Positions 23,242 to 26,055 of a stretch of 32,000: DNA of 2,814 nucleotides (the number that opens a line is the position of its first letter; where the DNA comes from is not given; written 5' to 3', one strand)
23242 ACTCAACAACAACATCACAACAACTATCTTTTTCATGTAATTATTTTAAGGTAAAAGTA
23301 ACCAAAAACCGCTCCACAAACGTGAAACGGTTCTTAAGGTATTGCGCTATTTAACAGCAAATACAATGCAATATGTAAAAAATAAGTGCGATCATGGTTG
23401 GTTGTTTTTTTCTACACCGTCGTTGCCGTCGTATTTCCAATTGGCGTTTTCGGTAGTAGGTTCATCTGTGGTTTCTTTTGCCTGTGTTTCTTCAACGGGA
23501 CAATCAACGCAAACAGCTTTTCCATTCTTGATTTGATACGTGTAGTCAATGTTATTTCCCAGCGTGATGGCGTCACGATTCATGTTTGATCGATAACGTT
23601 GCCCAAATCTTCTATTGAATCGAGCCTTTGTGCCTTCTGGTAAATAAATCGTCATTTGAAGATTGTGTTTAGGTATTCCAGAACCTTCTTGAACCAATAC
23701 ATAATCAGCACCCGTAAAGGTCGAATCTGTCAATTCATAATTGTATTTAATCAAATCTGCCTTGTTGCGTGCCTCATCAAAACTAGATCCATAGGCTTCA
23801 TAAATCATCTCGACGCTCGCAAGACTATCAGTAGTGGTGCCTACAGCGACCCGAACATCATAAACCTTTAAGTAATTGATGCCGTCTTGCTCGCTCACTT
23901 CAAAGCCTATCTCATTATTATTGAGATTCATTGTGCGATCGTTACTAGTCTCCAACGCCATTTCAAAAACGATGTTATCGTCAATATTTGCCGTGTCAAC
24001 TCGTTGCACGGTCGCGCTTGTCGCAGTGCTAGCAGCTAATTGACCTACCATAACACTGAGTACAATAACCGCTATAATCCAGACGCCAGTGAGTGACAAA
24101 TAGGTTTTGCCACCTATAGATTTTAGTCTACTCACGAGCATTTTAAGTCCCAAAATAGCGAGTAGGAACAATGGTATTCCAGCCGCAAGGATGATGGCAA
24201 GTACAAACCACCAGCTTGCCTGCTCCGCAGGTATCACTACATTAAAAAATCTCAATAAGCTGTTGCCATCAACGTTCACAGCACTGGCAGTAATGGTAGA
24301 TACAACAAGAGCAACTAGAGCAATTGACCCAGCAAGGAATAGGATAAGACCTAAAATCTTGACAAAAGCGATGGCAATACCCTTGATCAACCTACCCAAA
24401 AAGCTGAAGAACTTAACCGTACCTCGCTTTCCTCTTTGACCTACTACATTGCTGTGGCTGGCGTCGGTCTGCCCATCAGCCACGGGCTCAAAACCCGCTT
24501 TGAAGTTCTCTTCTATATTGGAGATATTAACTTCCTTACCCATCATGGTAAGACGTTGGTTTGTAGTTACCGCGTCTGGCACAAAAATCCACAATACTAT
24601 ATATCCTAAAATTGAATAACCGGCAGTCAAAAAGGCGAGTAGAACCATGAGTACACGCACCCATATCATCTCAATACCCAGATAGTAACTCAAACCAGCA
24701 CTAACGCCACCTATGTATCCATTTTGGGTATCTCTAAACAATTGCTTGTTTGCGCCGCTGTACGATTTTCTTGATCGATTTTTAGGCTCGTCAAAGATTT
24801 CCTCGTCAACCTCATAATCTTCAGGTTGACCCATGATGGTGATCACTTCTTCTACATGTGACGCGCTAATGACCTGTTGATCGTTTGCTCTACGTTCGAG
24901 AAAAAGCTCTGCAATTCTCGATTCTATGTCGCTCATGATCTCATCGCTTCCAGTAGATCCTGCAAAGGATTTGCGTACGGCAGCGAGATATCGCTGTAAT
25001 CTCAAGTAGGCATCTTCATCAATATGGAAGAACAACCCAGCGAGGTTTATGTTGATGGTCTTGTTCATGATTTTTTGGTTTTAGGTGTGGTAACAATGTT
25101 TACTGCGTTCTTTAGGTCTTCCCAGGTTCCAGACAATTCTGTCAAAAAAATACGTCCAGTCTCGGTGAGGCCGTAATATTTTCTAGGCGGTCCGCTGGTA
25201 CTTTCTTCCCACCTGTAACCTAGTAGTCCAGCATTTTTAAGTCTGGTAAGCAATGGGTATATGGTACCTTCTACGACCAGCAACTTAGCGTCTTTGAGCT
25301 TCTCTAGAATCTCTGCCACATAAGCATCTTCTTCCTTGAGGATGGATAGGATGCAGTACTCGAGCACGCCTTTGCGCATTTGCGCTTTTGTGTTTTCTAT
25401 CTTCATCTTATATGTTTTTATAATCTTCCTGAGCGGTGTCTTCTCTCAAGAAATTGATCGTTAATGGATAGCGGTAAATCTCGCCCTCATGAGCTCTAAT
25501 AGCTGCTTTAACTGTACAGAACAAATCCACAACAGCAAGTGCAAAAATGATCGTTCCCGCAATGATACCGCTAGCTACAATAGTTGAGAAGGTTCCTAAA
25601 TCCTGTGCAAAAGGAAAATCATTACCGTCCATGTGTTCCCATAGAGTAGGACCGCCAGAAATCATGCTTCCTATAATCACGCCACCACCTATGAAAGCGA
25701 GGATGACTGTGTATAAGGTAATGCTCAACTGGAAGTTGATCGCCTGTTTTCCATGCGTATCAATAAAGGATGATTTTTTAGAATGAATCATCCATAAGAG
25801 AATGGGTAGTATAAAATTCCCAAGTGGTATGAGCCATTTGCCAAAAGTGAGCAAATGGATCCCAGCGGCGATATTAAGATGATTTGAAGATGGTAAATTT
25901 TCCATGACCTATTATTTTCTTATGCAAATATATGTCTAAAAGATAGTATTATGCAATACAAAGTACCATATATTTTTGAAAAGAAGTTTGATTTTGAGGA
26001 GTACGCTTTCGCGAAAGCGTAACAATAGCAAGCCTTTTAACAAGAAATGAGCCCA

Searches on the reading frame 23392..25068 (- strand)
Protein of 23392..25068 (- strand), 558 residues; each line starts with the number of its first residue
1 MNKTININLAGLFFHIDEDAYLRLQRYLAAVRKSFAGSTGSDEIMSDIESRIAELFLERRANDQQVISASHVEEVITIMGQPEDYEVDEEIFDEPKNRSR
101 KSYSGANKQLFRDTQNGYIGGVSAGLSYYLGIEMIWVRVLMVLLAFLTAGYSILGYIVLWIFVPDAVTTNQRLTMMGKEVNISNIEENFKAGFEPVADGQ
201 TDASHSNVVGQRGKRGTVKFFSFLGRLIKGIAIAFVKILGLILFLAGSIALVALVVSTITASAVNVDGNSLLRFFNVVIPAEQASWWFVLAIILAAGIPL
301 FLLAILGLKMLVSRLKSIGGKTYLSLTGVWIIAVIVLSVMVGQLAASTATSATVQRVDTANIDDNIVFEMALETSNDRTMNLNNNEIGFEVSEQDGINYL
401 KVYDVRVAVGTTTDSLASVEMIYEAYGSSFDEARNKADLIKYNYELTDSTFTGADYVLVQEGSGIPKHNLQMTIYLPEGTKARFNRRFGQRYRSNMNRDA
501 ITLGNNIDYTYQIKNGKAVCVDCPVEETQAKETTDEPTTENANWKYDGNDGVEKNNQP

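Call 8: search_protein_families(library=pfam, proteins=[window:23392-25068:-])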
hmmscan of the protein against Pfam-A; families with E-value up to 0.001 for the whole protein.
window:23392-25068:- (558 aa): 4 families
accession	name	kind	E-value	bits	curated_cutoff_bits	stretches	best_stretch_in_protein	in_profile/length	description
PF22571.1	LiaI-LiaF-TM_PspC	-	7.4e-25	87.8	27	1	209-346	4-140/142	PspC transmembrane region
PF22744.3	Toast-rack_PspC-Cterm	-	1.4e-19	70.6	27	1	396-525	6-135/136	ToastRack found in some PspC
PF04024.17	PspC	-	3.2e-17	62.5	25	1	108-166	1-58/58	PspC domain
PF22564.2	HAAS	-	0.00025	21.8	27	1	27-85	2-52/55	HAAS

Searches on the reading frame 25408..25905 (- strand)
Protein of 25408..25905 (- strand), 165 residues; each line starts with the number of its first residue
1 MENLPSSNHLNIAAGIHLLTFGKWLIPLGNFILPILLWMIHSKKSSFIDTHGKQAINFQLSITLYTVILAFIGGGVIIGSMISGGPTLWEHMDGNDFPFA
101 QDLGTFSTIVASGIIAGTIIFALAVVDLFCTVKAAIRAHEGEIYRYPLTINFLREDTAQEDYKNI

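Call 53: search_protein_families(library=pfam, proteins=[window:25408-25905:-])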
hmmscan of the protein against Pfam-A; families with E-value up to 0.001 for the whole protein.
window:25408-25905:- (165 aa): 1 family
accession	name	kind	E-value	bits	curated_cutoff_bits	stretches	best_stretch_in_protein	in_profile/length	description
PF09685.15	DUF4870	-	8.3e-26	90.5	25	1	11-153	3-107/107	Domain of unknown function (DUF4870)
